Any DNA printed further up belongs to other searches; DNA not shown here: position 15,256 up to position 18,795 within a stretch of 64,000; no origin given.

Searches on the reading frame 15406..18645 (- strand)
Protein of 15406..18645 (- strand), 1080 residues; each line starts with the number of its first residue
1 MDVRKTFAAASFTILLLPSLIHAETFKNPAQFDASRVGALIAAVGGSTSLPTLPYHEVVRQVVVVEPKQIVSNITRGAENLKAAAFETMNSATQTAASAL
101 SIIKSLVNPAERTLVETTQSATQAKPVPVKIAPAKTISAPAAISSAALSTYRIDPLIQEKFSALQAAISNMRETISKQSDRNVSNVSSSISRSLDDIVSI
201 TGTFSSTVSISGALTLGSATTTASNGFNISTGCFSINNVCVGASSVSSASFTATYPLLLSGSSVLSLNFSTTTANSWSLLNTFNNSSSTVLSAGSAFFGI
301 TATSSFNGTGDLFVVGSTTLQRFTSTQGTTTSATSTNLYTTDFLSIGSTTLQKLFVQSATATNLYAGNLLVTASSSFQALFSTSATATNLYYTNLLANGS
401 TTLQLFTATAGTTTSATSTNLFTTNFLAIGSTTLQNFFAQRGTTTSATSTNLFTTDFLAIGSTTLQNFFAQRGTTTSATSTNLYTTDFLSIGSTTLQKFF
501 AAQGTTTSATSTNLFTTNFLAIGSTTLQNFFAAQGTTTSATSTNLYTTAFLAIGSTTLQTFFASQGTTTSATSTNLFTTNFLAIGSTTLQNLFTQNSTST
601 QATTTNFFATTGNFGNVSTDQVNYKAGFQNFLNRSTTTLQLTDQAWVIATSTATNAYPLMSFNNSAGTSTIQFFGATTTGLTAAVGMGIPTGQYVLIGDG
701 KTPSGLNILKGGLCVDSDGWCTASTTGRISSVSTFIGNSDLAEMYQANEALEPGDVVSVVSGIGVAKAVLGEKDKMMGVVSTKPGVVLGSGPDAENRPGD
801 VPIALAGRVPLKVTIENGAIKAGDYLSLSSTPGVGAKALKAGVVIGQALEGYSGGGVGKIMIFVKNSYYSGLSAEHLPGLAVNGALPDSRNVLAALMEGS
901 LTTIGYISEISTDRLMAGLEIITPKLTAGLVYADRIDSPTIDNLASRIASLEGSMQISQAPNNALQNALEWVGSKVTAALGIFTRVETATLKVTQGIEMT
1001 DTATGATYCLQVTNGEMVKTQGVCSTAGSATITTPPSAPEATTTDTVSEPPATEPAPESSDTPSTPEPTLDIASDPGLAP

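Call 59: search_protein_families(library=pfam, proteins=[window:15406-18645:-], max_evalue=0.001)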
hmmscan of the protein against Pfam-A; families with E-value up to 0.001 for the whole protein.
window:15406-18645:- (1080 aa): 1 family
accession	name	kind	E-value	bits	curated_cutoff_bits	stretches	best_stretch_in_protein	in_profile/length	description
PF12352.13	V-SNARE_C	-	0.00061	20.5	27.1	0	455-498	18-61/66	Snare region anchored in the vesicle membrane C-terminus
